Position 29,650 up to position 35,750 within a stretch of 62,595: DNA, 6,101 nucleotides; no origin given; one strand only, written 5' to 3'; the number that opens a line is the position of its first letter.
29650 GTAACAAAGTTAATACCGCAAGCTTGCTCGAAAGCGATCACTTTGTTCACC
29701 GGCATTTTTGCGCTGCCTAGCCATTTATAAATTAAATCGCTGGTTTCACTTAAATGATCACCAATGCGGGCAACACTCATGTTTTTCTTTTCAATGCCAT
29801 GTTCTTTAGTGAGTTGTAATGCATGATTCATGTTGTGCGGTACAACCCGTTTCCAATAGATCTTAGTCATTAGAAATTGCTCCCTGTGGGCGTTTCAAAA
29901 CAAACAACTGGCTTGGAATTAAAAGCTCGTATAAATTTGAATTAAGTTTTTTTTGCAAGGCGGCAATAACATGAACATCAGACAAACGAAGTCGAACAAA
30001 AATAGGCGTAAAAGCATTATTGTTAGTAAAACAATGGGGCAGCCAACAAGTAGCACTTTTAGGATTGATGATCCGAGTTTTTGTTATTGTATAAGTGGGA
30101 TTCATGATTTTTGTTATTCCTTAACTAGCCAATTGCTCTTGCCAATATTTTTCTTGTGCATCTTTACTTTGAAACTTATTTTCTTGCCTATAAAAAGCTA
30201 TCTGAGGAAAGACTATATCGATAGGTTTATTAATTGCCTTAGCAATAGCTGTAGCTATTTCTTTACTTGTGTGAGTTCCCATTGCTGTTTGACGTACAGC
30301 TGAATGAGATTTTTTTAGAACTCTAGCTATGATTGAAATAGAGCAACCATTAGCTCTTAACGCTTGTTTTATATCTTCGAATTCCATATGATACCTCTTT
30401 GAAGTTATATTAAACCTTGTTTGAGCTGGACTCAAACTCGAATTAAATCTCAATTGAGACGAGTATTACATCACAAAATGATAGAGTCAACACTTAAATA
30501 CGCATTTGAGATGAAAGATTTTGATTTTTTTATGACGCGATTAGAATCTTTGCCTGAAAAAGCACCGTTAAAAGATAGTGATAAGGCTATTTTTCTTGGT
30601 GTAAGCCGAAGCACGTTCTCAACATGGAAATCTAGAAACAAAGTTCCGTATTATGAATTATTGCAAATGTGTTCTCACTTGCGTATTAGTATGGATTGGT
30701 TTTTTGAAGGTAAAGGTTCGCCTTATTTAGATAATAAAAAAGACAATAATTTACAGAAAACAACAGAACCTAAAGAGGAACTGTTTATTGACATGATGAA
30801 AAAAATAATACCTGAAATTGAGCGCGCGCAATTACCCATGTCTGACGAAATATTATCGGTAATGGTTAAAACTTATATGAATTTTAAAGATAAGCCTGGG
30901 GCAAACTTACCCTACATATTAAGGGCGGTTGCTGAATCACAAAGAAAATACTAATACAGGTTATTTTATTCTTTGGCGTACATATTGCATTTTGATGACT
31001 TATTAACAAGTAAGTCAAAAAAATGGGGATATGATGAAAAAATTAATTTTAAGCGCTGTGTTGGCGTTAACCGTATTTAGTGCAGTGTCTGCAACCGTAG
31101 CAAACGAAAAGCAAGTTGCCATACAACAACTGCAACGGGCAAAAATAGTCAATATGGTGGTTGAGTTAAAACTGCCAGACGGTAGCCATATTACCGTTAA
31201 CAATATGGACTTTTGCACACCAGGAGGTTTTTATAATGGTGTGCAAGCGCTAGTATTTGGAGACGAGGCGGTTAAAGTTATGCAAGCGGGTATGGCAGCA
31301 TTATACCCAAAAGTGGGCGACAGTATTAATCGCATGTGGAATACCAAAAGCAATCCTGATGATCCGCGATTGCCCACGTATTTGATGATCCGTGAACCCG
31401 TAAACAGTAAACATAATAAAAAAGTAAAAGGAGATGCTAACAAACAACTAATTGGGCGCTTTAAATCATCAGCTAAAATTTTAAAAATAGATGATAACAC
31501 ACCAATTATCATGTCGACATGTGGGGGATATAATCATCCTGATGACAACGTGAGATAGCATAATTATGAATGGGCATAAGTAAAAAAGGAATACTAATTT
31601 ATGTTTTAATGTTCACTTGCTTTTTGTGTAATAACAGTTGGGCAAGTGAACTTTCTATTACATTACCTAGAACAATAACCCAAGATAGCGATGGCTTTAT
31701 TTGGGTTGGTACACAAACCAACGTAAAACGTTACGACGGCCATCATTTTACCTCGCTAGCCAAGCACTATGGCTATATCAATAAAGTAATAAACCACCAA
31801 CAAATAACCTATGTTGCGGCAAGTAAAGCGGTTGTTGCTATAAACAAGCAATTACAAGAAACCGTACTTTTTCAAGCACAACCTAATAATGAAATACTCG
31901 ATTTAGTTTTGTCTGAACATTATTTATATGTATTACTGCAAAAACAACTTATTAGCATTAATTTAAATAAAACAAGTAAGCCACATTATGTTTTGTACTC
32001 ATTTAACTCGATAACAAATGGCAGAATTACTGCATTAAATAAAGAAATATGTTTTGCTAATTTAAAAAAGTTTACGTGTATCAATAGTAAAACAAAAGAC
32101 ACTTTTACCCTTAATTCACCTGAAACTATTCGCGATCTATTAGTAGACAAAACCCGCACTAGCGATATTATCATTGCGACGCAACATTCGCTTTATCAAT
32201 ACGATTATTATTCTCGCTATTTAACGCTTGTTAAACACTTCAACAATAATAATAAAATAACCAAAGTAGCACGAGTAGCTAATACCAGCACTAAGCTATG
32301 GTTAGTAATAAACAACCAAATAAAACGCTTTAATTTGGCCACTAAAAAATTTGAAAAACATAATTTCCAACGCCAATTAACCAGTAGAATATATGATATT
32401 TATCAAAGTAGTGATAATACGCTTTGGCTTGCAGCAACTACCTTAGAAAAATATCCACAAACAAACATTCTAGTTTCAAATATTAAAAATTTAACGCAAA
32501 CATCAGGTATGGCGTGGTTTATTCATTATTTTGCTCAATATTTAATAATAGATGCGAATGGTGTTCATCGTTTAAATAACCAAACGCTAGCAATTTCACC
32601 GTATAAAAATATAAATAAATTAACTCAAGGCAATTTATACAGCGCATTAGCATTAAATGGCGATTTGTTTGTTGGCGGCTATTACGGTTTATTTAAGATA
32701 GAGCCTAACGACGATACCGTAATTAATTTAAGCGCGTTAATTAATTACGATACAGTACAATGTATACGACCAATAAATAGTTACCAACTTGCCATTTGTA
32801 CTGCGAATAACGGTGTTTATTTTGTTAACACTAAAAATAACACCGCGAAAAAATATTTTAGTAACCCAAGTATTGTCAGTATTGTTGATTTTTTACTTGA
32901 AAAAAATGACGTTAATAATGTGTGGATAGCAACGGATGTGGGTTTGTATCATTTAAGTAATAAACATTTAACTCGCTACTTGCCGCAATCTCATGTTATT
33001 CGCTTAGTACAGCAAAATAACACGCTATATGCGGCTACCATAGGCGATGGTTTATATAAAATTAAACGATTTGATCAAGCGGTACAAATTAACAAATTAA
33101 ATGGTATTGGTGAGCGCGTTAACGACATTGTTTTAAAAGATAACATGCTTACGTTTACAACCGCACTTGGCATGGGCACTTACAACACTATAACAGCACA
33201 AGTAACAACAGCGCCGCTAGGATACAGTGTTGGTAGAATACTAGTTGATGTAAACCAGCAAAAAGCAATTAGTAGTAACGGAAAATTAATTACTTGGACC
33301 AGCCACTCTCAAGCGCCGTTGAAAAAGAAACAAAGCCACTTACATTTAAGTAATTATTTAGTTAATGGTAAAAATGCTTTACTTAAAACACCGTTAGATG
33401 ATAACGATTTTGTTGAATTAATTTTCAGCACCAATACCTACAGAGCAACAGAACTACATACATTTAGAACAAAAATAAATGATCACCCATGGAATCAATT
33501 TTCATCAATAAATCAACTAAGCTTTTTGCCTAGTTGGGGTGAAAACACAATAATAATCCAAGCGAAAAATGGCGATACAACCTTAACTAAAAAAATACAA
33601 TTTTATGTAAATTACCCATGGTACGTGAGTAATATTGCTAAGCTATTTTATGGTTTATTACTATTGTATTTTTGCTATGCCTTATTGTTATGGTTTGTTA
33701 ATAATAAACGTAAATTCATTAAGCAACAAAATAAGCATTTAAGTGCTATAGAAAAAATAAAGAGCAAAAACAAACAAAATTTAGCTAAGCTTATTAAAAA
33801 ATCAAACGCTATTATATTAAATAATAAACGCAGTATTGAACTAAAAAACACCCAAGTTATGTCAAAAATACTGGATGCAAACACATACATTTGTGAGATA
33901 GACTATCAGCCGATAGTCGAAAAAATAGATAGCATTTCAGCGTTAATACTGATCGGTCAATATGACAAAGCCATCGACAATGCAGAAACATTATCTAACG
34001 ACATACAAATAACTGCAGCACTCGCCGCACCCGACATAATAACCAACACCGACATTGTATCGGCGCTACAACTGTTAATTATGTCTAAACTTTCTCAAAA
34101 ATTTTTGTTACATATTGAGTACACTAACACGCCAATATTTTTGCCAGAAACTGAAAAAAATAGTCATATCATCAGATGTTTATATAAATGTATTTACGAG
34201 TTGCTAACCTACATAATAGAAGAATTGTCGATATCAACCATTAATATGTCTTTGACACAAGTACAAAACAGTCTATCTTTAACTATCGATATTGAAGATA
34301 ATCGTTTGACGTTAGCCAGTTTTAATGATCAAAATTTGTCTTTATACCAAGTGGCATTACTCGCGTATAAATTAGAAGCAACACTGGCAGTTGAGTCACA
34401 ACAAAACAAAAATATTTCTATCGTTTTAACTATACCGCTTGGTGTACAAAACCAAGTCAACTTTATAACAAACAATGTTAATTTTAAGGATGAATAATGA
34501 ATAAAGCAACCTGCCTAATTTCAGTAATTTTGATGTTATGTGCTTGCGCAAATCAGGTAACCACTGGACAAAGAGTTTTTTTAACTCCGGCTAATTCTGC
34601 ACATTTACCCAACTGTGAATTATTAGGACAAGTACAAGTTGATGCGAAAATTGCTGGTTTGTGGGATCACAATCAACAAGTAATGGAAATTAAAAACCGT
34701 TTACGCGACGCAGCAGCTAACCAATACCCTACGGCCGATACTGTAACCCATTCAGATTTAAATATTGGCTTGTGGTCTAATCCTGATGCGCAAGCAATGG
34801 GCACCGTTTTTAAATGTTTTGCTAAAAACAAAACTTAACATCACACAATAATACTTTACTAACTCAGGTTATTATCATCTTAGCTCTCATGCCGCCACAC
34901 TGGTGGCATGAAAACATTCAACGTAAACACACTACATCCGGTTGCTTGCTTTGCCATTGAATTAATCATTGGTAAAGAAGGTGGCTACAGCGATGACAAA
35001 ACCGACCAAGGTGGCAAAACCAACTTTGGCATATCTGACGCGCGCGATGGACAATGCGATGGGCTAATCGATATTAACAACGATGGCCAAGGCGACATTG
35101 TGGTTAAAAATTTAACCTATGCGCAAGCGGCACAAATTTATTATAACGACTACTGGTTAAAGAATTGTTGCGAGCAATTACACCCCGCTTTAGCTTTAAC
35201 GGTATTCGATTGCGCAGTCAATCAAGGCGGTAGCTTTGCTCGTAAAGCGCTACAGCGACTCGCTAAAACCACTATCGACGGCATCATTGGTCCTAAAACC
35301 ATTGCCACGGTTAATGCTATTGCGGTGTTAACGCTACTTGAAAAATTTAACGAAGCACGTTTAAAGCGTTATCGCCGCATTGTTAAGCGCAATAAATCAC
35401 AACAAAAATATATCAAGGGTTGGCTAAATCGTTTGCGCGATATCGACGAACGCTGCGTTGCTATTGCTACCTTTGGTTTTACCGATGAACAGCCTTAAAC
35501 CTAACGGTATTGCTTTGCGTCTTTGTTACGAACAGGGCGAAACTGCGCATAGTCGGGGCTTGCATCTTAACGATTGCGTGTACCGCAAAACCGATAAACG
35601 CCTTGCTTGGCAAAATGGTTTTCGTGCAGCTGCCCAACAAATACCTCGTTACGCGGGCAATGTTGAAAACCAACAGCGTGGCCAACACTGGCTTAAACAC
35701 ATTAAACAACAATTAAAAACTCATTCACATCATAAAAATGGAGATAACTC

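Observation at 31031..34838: AT-rich three-gene envelope 'moron' inserted between the repressor and the lysis cassette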

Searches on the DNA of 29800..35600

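Call 110: search_rna_families(source=window, start=29800, end=35600, threshold=evalue, max_evalue=1)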
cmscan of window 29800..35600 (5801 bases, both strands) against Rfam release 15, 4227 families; matches with E-value up to 1: 0.
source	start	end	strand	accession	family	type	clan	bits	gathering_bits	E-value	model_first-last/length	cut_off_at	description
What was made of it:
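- Tried and rejected: Rfam gave nothing for 29800-35600 (call 110).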
